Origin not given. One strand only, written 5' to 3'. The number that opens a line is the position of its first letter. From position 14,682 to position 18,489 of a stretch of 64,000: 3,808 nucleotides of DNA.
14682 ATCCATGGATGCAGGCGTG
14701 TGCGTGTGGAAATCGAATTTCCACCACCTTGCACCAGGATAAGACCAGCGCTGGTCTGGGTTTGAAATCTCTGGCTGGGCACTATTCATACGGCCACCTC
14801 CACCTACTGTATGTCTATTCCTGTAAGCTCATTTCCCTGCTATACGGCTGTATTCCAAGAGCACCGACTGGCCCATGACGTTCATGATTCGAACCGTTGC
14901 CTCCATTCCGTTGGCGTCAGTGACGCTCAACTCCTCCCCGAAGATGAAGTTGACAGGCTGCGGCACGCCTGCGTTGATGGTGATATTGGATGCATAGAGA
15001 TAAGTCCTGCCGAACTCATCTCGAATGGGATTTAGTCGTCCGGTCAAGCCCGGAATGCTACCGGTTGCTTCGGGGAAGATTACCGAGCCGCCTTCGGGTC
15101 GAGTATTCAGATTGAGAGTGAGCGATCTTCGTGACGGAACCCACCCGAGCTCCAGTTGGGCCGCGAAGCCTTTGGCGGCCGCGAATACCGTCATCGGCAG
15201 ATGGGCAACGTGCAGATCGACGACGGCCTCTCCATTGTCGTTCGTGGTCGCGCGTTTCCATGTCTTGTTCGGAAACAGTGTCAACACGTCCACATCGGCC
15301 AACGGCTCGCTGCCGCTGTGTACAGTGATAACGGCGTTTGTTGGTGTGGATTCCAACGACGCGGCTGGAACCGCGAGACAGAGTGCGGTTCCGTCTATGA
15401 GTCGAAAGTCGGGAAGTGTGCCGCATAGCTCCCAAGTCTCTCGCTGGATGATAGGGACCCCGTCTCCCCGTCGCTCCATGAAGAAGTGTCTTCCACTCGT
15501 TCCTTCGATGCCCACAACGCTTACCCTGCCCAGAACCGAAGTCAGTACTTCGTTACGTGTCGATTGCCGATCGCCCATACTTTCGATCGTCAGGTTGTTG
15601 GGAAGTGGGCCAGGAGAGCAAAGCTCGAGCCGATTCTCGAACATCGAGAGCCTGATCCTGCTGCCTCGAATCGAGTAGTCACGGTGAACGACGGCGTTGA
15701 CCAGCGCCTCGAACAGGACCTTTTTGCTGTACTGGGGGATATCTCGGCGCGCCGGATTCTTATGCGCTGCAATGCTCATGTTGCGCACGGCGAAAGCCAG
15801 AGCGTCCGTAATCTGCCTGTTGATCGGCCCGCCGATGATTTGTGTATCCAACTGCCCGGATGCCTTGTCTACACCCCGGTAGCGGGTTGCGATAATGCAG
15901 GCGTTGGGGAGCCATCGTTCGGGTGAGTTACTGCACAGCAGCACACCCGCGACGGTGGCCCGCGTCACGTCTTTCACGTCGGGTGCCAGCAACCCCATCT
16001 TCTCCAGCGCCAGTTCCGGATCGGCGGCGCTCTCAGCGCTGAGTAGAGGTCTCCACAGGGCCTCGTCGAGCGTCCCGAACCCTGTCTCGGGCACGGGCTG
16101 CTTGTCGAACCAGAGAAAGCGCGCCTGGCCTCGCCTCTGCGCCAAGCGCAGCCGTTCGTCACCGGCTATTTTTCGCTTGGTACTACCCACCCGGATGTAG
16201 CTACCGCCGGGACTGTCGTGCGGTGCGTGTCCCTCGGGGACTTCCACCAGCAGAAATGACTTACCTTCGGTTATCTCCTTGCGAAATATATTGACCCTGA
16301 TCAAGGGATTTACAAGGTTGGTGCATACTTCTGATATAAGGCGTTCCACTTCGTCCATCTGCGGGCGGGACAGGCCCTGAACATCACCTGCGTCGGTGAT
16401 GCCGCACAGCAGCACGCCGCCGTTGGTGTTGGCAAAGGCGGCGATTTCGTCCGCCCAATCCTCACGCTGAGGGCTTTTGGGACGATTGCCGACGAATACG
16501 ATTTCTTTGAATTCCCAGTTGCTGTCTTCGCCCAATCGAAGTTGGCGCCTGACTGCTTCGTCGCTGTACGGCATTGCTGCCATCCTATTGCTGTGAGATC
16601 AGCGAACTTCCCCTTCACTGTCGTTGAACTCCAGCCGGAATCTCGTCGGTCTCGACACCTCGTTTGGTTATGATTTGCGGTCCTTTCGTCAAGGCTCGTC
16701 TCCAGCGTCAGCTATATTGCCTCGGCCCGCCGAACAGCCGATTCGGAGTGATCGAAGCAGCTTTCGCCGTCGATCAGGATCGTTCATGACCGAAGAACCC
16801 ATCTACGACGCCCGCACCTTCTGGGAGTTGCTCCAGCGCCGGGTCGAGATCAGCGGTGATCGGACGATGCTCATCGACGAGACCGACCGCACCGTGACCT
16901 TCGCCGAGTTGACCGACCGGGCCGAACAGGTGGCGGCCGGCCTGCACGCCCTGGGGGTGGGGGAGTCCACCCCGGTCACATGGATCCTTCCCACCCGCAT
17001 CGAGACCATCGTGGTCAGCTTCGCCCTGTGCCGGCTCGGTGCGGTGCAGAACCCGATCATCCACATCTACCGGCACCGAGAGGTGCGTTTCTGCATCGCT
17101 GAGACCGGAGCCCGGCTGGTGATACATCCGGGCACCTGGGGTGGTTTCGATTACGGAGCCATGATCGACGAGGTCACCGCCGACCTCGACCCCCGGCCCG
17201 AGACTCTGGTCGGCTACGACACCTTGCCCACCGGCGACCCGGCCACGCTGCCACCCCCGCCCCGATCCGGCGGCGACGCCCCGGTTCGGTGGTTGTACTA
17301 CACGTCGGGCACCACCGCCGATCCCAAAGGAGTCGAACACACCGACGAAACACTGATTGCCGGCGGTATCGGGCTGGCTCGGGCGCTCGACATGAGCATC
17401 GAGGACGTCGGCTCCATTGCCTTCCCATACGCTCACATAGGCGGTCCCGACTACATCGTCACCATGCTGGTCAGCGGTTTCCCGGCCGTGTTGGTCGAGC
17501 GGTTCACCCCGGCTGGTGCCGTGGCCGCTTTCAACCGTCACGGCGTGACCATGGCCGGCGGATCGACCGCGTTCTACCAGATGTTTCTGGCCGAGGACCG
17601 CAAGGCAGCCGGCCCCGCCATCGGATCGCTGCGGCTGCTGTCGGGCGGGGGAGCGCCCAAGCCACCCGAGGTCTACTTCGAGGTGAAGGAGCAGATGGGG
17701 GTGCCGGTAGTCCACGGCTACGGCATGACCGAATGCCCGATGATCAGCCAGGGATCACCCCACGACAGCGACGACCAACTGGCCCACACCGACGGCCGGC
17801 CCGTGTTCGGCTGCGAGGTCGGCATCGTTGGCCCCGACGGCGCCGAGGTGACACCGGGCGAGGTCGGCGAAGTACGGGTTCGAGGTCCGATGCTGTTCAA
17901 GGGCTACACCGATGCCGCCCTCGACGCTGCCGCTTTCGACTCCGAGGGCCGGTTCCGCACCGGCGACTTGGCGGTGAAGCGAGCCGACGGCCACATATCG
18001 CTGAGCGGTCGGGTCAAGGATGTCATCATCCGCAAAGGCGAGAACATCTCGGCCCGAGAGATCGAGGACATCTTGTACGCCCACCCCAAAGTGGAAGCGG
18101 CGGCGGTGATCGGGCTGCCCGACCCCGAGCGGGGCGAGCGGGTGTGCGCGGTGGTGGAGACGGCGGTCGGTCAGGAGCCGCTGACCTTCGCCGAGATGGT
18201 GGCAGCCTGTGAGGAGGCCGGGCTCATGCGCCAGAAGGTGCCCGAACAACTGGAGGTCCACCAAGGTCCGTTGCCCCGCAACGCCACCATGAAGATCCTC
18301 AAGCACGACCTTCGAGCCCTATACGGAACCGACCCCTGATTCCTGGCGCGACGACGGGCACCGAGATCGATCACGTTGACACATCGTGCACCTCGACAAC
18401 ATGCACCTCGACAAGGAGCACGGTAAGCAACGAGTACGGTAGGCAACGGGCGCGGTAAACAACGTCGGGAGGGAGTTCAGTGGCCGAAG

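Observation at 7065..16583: Translationally coupled four-gene operon built as two tandem [HTH-less Schlafen/AlbA_2-HATPase][large effector] dyads (PHP-SMC-like ATPase; SIR2): candidate undescribed anti-phage system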

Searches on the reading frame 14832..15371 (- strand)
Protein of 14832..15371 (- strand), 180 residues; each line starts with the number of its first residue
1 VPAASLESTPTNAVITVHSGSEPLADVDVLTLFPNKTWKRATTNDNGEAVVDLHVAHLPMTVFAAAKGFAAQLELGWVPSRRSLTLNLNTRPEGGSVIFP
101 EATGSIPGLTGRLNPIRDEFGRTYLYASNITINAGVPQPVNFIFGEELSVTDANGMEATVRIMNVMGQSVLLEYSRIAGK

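Call 93: search_protein_families(library=pfam, proteins=[window:14832-15371:-], max_evalue=0.01)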
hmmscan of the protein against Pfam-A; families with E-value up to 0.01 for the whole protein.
window:14832-15371:- (180 aa): 1 family
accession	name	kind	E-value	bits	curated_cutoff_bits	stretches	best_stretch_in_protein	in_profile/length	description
PF13620.12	CarboxypepD_reg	-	0.0078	17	32.3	0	20-73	10-63/82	Carboxypeptidase regulatory-like domain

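Call 94: predict_structure(alignment_id=A2)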
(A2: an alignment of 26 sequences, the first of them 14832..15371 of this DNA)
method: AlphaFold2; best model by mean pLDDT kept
length: 180 residues; sequences in the alignment: 26
mean_pLDDT: 84.6   pTM: 0.81
mean pLDDT of the five models: 84.6, 81.9, 81.6, 80.3, 79.7
residues with pLDDT >= 90: 89; 70-90: 60; 50-70: 26; < 50: 5
segments of 3 or more residues with pLDDT < 50: none
pLDDT, mean of each block of 10 residues (from residue 1): 50 95 98 93 98 92 97 96 96 92 74 75 66 69 81 81 89 80
secondary structure, 60 per line:
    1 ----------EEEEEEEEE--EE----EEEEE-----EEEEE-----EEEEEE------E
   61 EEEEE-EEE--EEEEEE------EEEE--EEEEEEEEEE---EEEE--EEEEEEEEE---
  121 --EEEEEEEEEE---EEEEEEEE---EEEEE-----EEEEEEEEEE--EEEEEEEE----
elements in order: E11-19 E28-32 E38-42 E48-53 E60-65 E67-69 E72-77 E84-87 E90-99 E103-106 E109-117 E123-132 E136-143 E147-151 E157-166 E169-176

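Call 97: fold_search(model_id=the predicted structure, library=pdb)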
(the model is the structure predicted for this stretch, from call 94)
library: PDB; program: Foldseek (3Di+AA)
matches with E <= 10: 704; with E <= 0.001: 0
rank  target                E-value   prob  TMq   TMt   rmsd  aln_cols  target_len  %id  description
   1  8qox_B                1.1e-03  1.00  0.39  0.17  14.4       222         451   14  Two-component assembly of SlaA and SlaB S-layer proteins of Sulfolobus acidocaldarius (released 2024-02-21)
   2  1r6v                  3.5e-03  0.99  0.35  0.11  18.0       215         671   12  Crystal structure of fervidolysin from Fervidobacterium pennivorans, a keratinolytic enzyme related to subtilisin (released 2004-10-19)
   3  8r50_A                5.7e-03  0.99  0.36  0.04  19.6       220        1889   14  Mouse teneurin-3 compact dimer - A1B1 isoform (released 2024-05-08)
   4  4yok                  6.3e-03  0.93  0.32  0.29  14.3       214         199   11  Crystal structure of a DUF3823 family protein (PARMER_04126) from Parabacteroides merdae ATCC 43184 at 1.80 A resolution (released 2015-03-25)
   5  7dm0_A                9.0e-03  0.90  0.26  0.28  17.8       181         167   13  Biofilm associated protein - C region (released 2021-12-15)
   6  6fwv_A                9.5e-03  0.90  0.34  0.13  26.7       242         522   15  The Bacillus anthracis TIE protein (released 2018-08-08)
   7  6fb3_A                1.1e-02  0.95  0.34  0.04  18.9       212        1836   15  Teneurin 2 Partial Extracellular Domain (released 2018-03-28)
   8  6fwv_B                1.1e-02  0.91  0.34  0.13  27.7       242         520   15  The Bacillus anthracis TIE protein (released 2018-08-08)
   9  9hfj                  1.3e-02  1.00  0.35  0.73   2.7        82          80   15  Crystal structure of the NTE domain of SusCdex (BT3090) dextran transporter (released 2025-11-26)
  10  7ban_A                1.4e-02  0.92  0.35  0.04  20.3       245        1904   10  human Teneurin4 Mut C2 (released 2022-01-12)
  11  3s6x_B                1.4e-02  0.41  0.16  0.11  14.9       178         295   11  Structure of reovirus attachment protein sigma1 in complex with alpha-2,3-sialyllactose (released 2011-11-23)
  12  5aq0_B                1.8e-02  1.00  0.35  0.69   3.5        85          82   14  The structure of the Transthyretin-like domain of the first catalytic domain of the HUMAN Carboxypeptidase D (released 2016-09-28)
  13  3th1_B                1.8e-02  0.99  0.30  0.23   5.2       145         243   14  Crystal structure of chlorocatechol 1,2-dioxygenase from Pseudomonas putida (released 2012-08-22)
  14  8bdw_H                2.1e-02  1.00  0.32  0.50   4.3        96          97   12  Crystal structure of CnaB2 domain from Lactobacillus plantarum (released 2023-02-22)
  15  4v4c_B                2.4e-02  1.00  0.34  0.23   3.0        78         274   18  Crystal Structure of Pyrogallol-Phloroglucinol Transhydroxylase from Pelobacter acidigallici (released 2014-07-09)
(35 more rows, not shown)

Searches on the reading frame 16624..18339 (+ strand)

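Call 10: search_protein_families(library=pfam, proteins=[window:16624-18339:+], max_evalue=0.001)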
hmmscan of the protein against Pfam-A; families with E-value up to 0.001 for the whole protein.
window:16624-18339:+ (571 aa): 2 families
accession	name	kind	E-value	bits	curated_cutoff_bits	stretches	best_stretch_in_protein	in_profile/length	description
PF00501.34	AMP-binding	-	3.8e-65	220.6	29.9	1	71-428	2-383/384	AMP-binding enzyme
PF13193.12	AMP-binding_C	-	7.7e-10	40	24.5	1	479-555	1-74/76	AMP-binding enzyme C-terminal domain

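Call 11: search_protein_families(library=padloc, proteins=[window:16624-18339:+], max_evalue=0.00001)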
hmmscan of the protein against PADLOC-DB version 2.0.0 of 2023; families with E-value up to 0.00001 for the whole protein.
window:16624-18339:+ (571 aa): 0 families
